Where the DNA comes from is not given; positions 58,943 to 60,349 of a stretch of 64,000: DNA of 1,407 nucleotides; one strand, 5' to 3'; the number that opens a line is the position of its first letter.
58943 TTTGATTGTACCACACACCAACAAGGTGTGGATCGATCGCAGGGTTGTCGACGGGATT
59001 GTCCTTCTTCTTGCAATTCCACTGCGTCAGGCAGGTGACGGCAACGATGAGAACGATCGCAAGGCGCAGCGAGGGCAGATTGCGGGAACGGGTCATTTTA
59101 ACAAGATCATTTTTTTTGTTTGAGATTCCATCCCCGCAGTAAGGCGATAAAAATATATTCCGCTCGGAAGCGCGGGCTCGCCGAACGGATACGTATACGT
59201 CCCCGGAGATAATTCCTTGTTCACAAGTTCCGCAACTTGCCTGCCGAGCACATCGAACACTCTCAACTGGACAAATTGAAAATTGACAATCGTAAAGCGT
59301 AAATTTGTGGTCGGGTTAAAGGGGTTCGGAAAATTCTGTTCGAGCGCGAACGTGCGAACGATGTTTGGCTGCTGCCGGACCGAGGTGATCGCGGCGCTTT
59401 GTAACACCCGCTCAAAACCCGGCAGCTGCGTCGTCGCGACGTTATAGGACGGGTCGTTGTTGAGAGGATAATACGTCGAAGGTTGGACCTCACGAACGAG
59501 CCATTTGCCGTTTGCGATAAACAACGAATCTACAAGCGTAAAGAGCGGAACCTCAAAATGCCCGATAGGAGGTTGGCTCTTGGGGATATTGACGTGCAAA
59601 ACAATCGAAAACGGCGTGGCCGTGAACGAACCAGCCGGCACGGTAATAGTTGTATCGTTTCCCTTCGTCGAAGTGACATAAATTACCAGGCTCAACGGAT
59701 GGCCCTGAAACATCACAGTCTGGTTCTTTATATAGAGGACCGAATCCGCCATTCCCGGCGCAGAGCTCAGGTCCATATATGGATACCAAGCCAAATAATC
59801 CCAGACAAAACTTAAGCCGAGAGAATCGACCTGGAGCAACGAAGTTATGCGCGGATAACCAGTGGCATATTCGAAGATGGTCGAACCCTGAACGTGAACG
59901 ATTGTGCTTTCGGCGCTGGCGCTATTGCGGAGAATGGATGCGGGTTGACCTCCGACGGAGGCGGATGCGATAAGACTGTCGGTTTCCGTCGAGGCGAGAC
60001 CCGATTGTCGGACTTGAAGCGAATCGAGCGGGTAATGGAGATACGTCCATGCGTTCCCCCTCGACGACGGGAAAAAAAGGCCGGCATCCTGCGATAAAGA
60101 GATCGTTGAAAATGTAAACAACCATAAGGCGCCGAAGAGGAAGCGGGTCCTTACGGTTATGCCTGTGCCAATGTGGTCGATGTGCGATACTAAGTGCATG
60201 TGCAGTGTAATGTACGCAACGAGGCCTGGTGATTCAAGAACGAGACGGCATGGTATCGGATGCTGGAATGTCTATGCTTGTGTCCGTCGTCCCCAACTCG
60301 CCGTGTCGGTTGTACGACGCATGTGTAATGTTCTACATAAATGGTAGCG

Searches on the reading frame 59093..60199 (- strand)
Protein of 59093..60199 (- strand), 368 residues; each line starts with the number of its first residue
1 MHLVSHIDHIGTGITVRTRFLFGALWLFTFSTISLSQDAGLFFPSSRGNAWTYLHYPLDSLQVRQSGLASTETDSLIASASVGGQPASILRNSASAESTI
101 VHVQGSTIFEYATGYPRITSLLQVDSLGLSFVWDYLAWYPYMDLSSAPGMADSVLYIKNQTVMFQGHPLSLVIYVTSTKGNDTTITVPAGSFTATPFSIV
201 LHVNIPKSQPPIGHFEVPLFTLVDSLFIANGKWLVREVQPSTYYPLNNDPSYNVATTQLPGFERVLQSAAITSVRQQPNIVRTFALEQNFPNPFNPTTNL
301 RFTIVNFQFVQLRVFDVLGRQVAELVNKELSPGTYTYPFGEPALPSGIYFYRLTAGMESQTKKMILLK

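Call 33: search_protein_families(library=ncbifam, proteins=[window:59093-60199:-], max_evalue=0.0001)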
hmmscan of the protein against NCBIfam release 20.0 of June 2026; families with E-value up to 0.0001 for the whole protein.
window:59093-60199:- (368 aa): 3 families
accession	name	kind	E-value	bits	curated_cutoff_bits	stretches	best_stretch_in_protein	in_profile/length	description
TIGR04183.1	Por_Secre_tail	domain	2e-10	40.5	23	1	290-365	2-70/72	T9SS type A sorting domain-containing protein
NF038113.1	T9SSA_dep_M36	equivalog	9.1e-06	24.1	885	1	286-366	792-868/869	T9SS-dependent M36 family metallopeptidase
NF052323.1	T9SSA_dep_M6i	equivalog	1.4e-05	23.3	600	1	289-363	960-1034/1043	T9SS-dependent M6-like inactivated metalloprotease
